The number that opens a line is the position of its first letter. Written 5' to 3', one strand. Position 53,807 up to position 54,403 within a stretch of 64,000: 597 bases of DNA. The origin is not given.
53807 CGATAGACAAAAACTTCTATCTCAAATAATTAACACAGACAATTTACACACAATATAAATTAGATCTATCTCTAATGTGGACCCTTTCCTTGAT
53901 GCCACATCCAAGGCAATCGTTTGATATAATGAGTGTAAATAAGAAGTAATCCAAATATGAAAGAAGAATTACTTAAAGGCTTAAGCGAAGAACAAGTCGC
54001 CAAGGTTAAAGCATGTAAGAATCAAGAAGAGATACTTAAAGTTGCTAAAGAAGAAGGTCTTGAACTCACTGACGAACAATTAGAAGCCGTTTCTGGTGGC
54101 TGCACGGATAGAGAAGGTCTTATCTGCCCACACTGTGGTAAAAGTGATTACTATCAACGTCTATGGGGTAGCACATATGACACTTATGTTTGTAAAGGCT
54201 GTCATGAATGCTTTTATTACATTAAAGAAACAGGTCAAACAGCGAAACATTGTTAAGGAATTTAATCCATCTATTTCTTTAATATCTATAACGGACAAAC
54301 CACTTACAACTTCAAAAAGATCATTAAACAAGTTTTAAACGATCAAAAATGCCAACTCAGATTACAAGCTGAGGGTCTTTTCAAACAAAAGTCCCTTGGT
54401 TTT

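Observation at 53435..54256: Family of Nif11-like double-glycine leader peptides fused to hypervariable zinc-ribbon cores (locus 1, divergent pair P1/P2)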

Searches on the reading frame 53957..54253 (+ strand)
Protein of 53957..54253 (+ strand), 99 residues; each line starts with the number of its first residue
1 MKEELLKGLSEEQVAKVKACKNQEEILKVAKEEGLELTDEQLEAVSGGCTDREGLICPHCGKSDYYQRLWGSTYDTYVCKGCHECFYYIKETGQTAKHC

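Call 3: search_protein_families(library=ncbifam, proteins=[window:53957-54253:+], max_evalue=1)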
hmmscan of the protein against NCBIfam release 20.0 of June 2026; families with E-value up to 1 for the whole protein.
seq(99 aa): 12 families
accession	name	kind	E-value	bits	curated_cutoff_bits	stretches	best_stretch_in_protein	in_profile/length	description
TIGR03798.1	leader_Nif11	subfamily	0.00016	21.8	32.3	1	15-45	21-51/68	Nif11-like leader peptide family RiPP precursor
NF038399.1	NH_RiPP_Os17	domain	0.01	15.9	40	1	28-47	26-45/63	Os1348 family NHLP clan protein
TIGR03949.1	bact_IIb_cerein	subfamily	0.011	15.5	21.5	1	36-49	3-16/45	class IIb bacteriocin, lactobin A/cerein 7B family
NF038167.1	cyan_ocin_like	subfamily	0.012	15.8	32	1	35-52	9-23/72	CTB family bacteriocin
TIGR02159.1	PA_CoA_Oxy4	equivalog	0.014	15.7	108.15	1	44-91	95-145/146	1,2-phenylacetyl-CoA epoxidase subunit PaaD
TIGR03655.1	anti_R_Lar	subfamily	0.023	15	39.6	1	57-88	4-40/55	Lar family restriction alleviation protein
TIGR03793.1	leader_NHLP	domain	0.043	13.7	50.9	1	31-48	60-77/77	NHLP leader peptide family RiPP precursor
NF033772.1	pheromone_VP1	equivalog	0.087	13.1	85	1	32-53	7-28/65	peptide pheromone VP1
TIGR01847.1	bacteriocin_sig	domain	0.09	13.5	15.7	1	36-48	3-15/15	bacteriocin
NF033456.1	RiPP_CCRG-2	domain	0.097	12.7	24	1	36-48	5-17/18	CCRG-2 family RiPP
TIGR03898.1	lanti_MRSA_kill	subfamily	0.35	10.9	23.5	1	35-48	31-44/44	mersacidin/lichenicidin family type 2 lantibiotic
NF038384.1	zinc_YnfU_fam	subfamily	0.61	9.7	36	1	55-62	39-46/52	YnfU family zinc-binding protein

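Call 4: search_protein_families(library=pfam, proteins=[window:53957-54253:+], max_evalue=1)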
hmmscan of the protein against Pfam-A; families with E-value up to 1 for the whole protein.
seq(99 aa): 6 families
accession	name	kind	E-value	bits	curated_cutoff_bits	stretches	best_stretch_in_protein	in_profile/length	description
PF07862.16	Nif11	-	6.9e-05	23.5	23.8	1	15-40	21-46/48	Nif11 domain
PF23451.1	Zn_ribbon_PaaD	-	0.017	15.2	27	1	51-90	11-53/53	PaaD zinc beta ribbon domain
PF12760.12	Zn_ribbon_IS1595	-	0.049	14.1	25.4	1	54-83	18-44/46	Transposase zinc-ribbon domain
PF24458.1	DUF7573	-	0.11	12.9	30.2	1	53-84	10-38/39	Domain of unknown function (DUF7573)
PF14354.12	Lar_restr_allev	-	0.12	13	28.6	1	57-97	6-48/58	Restriction alleviation protein Lar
PF25417.1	DUF7889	-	0.2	11.3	27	1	22-36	19-33/50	Family of unknown function (DUF7889)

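Call 7: find_homologous_proteins(query=window:53957-54253:+, max_evalue=0.01)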
Query seq(99 aa) (99 aa): 796 proteins with E <= 0.01 among 797 candidates; the best 120 are listed.
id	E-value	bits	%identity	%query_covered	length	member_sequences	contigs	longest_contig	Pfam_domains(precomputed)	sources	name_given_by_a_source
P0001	2.8e-55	203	88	99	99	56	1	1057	-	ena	-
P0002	6.8e-55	201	90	99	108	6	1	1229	-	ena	-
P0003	8.8e-54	198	87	99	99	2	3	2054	-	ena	-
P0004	1.1e-27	114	62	88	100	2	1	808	-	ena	-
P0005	1.6e-27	114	61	88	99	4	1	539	-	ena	-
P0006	3.1e-27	113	69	83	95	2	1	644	PF26358.1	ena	-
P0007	1.1e-26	111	66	83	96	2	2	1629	-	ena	-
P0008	1.3e-26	111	69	87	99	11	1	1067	-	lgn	-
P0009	5.9e-26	109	62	88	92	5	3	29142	-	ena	-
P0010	9.7e-26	108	64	84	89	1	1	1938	-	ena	-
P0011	1.9e-25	107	62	88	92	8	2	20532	-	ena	-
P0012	3.4e-25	106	59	88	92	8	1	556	PF07862.17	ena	-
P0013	4.1e-25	106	64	87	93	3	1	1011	-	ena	-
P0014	6.0e-25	105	67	79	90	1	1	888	-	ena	-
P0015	9.5e-25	105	63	88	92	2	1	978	-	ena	-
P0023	4.4e-24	103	57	88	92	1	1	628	PF07862.17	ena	-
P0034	3.7e-23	100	63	83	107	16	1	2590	PF07862.17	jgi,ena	-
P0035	4.3e-23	99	59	87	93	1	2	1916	PF28158.1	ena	-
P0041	7.6e-23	99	64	83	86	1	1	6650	PF07862.17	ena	-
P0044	9.1e-23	98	66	88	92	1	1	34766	PF07862.17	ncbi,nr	ncbi:MAG: Nif11 family protein [Bacilli bacterium]|nr:Nif11 family protein [Bacilli bacterium]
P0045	9.4e-23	98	61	83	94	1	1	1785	PF07862.17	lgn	-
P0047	1.2e-22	98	63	88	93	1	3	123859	-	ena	-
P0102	2.1e-21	94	66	72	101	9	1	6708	PF07862.17,PF13248.12,PF08271.18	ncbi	-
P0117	3.0e-21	93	55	90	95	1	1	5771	PF07862.17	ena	-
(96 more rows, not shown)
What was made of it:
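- There are 796 homologues of P2, nearly all 85-100 aa (call 7).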

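Call 11: find_encoding_contigs(protein=window:53957-54253:+, flank=10000, max_places=4)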
Protein seq(99 aa) (99 aa): 12 contigs read that carry it; 4 places shown.
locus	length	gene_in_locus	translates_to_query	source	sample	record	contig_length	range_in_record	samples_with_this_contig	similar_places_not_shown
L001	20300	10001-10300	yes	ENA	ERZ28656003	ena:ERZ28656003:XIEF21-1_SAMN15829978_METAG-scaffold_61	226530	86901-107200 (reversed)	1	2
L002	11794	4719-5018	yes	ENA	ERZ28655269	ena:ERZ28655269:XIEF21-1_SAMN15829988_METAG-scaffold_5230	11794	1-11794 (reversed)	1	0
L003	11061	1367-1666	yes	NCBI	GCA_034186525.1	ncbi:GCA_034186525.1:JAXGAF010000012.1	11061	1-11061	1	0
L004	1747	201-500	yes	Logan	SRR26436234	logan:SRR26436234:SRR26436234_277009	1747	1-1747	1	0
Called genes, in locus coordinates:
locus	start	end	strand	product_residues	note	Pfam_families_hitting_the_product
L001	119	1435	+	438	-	-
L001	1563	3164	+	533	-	PF00133:tRNA-synt_1, PF01406:tRNA-synt_1e (faint), PF09334:tRNA-synt_1g, PF00133:tRNA-synt_1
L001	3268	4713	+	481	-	PF05958:tRNA_U5-meth_tr, PF02005:TRM (weak), PF03602:Cons_hypoth95, PF05175:MTS (faint), PF09445:Methyltransf_15 (weak), PF13847:Methyltransf_31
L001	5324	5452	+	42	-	-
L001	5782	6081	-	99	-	-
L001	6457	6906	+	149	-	PF12844:HTH_19, PF13560:HTH_31 (weak), PF01381:HTH_3, PF12668:DUF3791 (weak)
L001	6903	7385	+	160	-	PF13151:DUF3990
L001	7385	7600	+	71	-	-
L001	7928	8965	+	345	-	PF01636:APH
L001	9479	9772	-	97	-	-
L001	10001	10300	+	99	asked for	-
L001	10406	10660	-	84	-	-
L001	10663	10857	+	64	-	-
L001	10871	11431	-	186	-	PF12464:Mac, PF00132:Hexapep, PF14602:Hexapep_2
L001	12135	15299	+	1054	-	-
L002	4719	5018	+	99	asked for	-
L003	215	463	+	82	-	-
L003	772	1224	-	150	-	PF18765:Polbeta, PF01909:NTP_transf_2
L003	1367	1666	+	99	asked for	-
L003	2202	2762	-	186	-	PF12464:Mac, PF00132:Hexapep, PF14602:Hexapep_2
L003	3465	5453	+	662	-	PF07523:Big_3 (weak)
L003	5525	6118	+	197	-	PF07453:NUMOD1 (faint), PF22083:I-HmuI_NUMOD-like (faint)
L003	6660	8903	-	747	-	PF00324:AA_permease, PF13520:AA_permease_2, PF01966:HD, PF13487:HD_5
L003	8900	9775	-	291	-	PF13487:HD_5, PF01966:HD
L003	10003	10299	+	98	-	-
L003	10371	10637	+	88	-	-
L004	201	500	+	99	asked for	-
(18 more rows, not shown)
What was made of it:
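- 53957..54256 (+): P2, 99-aa precursor. The leader is 53957..54100 (48 aa, ends VSGG). The core 54101..54253 is C-x7-CPHCG-x17-CKGC. The identical protein is found on 12 public contigs (call 11).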

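Call 12: find_encoding_contigs(protein=P0047, flank=10000, max_places=3)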
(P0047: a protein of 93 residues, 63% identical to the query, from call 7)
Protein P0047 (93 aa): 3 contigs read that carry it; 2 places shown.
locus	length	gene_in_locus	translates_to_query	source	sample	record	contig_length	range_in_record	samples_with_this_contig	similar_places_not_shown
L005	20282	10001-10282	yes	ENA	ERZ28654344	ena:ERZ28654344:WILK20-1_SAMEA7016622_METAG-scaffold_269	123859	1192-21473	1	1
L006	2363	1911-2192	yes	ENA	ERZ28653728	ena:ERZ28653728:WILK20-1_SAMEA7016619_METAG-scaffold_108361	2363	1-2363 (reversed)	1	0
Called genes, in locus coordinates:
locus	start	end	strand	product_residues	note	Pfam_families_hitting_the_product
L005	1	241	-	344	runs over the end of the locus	-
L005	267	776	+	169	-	-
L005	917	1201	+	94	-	-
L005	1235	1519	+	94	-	-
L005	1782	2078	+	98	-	-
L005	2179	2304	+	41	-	-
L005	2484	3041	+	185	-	-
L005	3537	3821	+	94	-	PF01797:Y1_Tnp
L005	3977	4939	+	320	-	PF10543:ORF6N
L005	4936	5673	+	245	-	PF01381:HTH_3, PF12844:HTH_19 (weak), PF13560:HTH_31 (weak)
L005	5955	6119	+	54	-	-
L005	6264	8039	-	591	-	PF03572:Peptidase_S41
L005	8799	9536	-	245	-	-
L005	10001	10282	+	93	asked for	-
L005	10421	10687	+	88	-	PF02604:PhdYeFM_antitox (weak)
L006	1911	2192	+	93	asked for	-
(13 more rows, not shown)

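Call 14: search_protein_families(library=pfam, proteins=[P0006, P0035], max_evalue=0.01)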
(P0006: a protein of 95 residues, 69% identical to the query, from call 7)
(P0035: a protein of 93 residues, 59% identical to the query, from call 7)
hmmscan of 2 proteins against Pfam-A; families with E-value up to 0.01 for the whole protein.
P0006 (95 aa): 4 families
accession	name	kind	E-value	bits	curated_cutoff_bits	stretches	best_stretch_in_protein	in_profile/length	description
PF07754.17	HVO_2753_ZBP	-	0.00028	21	33.2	1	55-83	17-45/46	Small zinc finger protein HVO_2753-like, Zn-binding pocket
PF12760.12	Zn_ribbon_IS1595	-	0.0003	21.1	25.4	1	56-86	20-46/46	Transposase zinc-ribbon domain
PF07862.16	Nif11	-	0.00058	20.5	23.8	1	15-40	21-46/48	Nif11 domain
PF25206.1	DUF7836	-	0.0048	17.1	26.7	1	55-86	8-39/59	Domain of unknown function (DUF7836)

P0035 (93 aa): 1 family
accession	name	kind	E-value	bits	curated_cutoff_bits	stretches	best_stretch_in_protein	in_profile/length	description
PF07862.16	Nif11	-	0.00012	22.7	23.8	1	15-40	21-46/48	Nif11 domain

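Call 18: find_related_loci(query=A1, collection=genome_contigs, flank=10000)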
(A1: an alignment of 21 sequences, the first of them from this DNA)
Query A1 (99 aa) in genome_contigs; peptide patterns used: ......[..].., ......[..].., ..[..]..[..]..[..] (x = any residue, [..] = any of these).
592 stretches matched a pattern (row limit reached: there are more); 268 encode a relative of the query (tblastn E <= 1e-3); the best 80 are kept; 78 distinct loci.
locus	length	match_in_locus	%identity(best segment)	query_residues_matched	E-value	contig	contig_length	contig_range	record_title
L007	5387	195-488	91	1-98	4e-58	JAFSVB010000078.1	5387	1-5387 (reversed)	MAG: Bacilli bacterium isolate RGIG3500 Goat_Rumen.Co__c772535, whole genome shotgun sequence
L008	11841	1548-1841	86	1-98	1e-56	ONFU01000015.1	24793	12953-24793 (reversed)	uncultured Erysipelotrichaceae bacterium isolate RUG266 genome assembly, contig: scaffold_1364, whole genome shotgun seq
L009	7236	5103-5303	73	1-66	2e-27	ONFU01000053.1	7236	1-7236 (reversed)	uncultured Erysipelotrichaceae bacterium isolate RUG266 genome assembly, contig: scaffold_8794, whole genome shotgun seq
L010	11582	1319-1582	58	1-87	3e-27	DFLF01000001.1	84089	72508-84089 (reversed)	MAG TPA_asm: Pseudobutyrivibrio sp. UBA3626 UBA3626_contig_1802, whole genome shotgun sequence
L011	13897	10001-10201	73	1-66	5e-27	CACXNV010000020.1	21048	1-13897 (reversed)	MAG: uncultured Erysipelotrichaceae bacterium isolate RUG11432 genome assembly, contig: RUG11432_asm_20, whole genome sh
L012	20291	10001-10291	55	1-89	1e-26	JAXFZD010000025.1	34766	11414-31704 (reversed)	MAG: Bacilli bacterium isolate C4 bin12 ctg000117008, whole genome shotgun sequence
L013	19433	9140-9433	54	1-95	2e-26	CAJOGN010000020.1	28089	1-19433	uncultured Lachnospiraceae bacterium isolate Sheep_2_mag_58 genome assembly, contig: scaffold_1414, whole genome shotgun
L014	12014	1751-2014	57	1-86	3e-26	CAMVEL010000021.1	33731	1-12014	MAG TPA_asm: uncultured Erysipelotrichaceae bacterium isolate SRR8387716_bin.60_metaWRAP_v1.3_MAG genome assembly, conti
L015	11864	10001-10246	65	1-82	2e-26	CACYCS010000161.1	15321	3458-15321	MAG: uncultured Erysipelotrichaceae bacterium isolate RUG11821 genome assembly, contig: RUG11821_asm_161, whole genome s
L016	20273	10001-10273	56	1-89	3e-26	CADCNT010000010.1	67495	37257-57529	MAG: uncultured Erysipelotrichaceae bacterium isolate RUG14810 genome assembly, contig: RUG14810_asm_10, whole genome sh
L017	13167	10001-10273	60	1-92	4e-26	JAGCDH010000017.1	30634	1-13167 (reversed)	MAG: Bacilli bacterium isolate RGIG9687 Yak_Omasum-2__c516872, whole genome shotgun sequence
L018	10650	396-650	60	1-86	9e-26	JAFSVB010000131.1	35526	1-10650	MAG: Bacilli bacterium isolate RGIG3500 Goat_Rumen.Co__c1393306, whole genome shotgun sequence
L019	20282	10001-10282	57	1-90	9e-26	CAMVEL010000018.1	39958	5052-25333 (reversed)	MAG TPA_asm: uncultured Erysipelotrichaceae bacterium isolate SRR8387716_bin.60_metaWRAP_v1.3_MAG genome assembly, conti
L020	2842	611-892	58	1-90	9e-26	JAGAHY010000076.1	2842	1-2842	MAG: Bacilli bacterium isolate RGIG8459 Water_deer_Abomasum.Co__c231854, whole genome shotgun sequence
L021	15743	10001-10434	60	1-82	1e-25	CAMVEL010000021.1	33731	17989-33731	MAG TPA_asm: uncultured Erysipelotrichaceae bacterium isolate SRR8387716_bin.60_metaWRAP_v1.3_MAG genome assembly, conti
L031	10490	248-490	61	1-82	2e-24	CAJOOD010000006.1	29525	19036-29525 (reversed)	uncultured Bacilli bacterium isolate Rumen_Coassembly_mag_163 genome assembly, contig: k87_489943, whole genome shotgun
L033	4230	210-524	51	1-88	4e-24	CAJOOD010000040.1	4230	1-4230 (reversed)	uncultured Bacilli bacterium isolate Rumen_Coassembly_mag_163 genome assembly, contig: k87_3205172, whole genome shotgun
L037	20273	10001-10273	53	1-89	4e-24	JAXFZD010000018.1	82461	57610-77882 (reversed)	MAG: Bacilli bacterium isolate C4 bin12 ctg000065570, whole genome shotgun sequence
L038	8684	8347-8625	58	1-91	5e-24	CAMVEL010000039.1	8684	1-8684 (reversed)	MAG TPA_asm: uncultured Erysipelotrichaceae bacterium isolate SRR8387716_bin.60_metaWRAP_v1.3_MAG genome assembly, conti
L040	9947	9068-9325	53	1-85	7e-24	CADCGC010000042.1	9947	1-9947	MAG: uncultured Erysipelotrichaceae bacterium isolate RUG14619 genome assembly, contig: RUG14619_asm_42, whole genome sh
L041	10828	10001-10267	57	1-86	6e-24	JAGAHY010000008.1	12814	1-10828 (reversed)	MAG: Bacilli bacterium isolate RGIG8459 Water_deer_Abomasum.Co__c24170, whole genome shotgun sequence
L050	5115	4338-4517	77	1-60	1e-23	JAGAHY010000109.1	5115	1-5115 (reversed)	MAG: Bacilli bacterium isolate RGIG8459 Water_deer_Abomasum.Co__c344995, whole genome shotgun sequence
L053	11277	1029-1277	60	1-90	1e-23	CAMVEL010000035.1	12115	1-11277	MAG TPA_asm: uncultured Erysipelotrichaceae bacterium isolate SRR8387716_bin.60_metaWRAP_v1.3_MAG genome assembly, conti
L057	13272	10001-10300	56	1-98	3e-23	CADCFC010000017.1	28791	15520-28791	MAG: uncultured Erysipelotrichaceae bacterium isolate RUG14596 genome assembly, contig: RUG14596_asm_17, whole genome sh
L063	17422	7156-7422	51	1-88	5e-23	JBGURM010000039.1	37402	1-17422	MAG: Bacilli bacterium isolate ruminal_MAG_116 ruminal_MAG_116_contig_0040, whole genome shotgun sequence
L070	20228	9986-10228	57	1-82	8e-23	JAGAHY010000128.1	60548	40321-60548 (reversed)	MAG: Bacilli bacterium isolate RGIG8459 Water_deer_Abomasum.Co__c419535, whole genome shotgun sequence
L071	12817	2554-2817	52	1-86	1e-22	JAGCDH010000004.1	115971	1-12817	MAG: Bacilli bacterium isolate RGIG9687 Yak_Omasum-2__c47181, whole genome shotgun sequence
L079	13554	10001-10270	52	1-88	3e-26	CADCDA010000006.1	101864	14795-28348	MAG: uncultured Erysipelotrichaceae bacterium isolate RUG14536 genome assembly, contig: RUG14536_asm_6, whole genome sho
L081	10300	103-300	68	1-60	3e-22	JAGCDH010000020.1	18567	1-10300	MAG: Bacilli bacterium isolate RGIG9687 Yak_Omasum-2__c582253, whole genome shotgun sequence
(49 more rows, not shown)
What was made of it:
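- Most copies are far from any exporter (calls 11, 12, 18).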

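Call 22: search_protein_families(library=pfam, proteins=[L050:4157-4642:-, L031:6904-9093:+, L038:5265-6470:-, L037:16231-18540:+, L012:14621-15631:-, L031:4275-4712:+, L033:325-1398:+, L063:15777-16082:+, L063:13808-15763:+, L016:3898-5436:-], max_evalue=0.001)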
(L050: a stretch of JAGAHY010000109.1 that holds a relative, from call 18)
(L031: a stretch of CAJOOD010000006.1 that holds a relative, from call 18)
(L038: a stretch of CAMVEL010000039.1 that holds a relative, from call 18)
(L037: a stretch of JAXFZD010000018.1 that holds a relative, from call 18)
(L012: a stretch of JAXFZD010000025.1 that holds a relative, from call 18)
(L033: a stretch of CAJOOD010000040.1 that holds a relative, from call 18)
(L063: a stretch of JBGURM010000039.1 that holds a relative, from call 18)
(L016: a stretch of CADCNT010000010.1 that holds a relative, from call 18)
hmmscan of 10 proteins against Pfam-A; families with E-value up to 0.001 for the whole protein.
L050:4157-4642:- (161 aa): 0 families

L031:6904-9093:+ (729 aa): 3 families
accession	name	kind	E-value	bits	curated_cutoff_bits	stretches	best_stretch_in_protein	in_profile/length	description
PF00005.33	ABC_tran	-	1.6e-30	106.9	25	1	506-655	1-137/137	ABC transporter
PF00664.28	ABC_membrane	-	3.5e-20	73.3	28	1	178-445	2-274/274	ABC transporter transmembrane region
PF02463.25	SMC_N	-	3.1e-07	30.5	40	1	119-694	107-210/220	RecF/RecN/SMC N terminal domain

L038:5265-6470:- (401 aa): 0 families

L037:16231-18540:+ (769 aa): 1 family
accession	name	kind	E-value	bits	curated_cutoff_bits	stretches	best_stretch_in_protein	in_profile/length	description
PF03572.23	Peptidase_S41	-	9.2e-12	45.3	24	1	593-748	21-163/165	Peptidase family S41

L012:14621-15631:- (336 aa): 2 families
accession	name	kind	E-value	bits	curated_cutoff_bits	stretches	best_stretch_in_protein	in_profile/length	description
PF00005.33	ABC_tran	-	1.2e-28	100.9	25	1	39-182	2-136/137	ABC transporter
PF13304.12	AAA_21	-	6.4e-08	33.4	27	1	150-215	233-300/304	AAA domain, putative AbiEii toxin, Type IV TA system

L031:4275-4712:+ (145 aa): 0 families

L033:325-1398:+ (357 aa): 1 family
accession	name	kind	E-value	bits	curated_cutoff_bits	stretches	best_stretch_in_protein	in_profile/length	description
PF08843.17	AbiEii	-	1.4e-09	38.7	22.5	1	144-313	29-202/238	Nucleotidyl transferase AbiEii toxin, Type IV TA system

L063:15777-16082:+ (101 aa): 2 families
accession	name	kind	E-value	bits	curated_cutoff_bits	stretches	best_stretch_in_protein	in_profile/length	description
PF01740.26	STAS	-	3e-16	59.5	22.6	1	6-100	5-101/106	STAS domain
PF13466.11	STAS_2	-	8.4e-14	52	29.2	1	14-92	1-79/80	STAS domain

L063:13808-15763:+ (651 aa): 2 families
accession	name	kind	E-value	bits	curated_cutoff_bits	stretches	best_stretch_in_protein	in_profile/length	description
PF07228.17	SpoIIE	-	5.1e-50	170.5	25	1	320-509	1-190/192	Stage II sporulation protein E (SpoIIE)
PF13581.12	HATPase_c_2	-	2.2e-24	86.3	27.4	1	523-649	2-127/127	Histidine kinase-like ATPase domain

L016:3898-5436:- (512 aa): 3 families
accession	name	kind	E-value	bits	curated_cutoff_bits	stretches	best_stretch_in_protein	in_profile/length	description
PF00480.26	ROK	-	4e-44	151.7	22.9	1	7-303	2-286/294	ROK family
PF13580.11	SIS_2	-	1.9e-21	77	27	2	409-469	78-138/138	SIS domain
PF01380.27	SIS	-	8e-11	42.3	25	1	433-491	52-110/131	SIS domain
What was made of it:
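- Tried and rejected: The second most common cluster (91-161 aa, 18 genomes) gave no Pfam hit (call 22).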
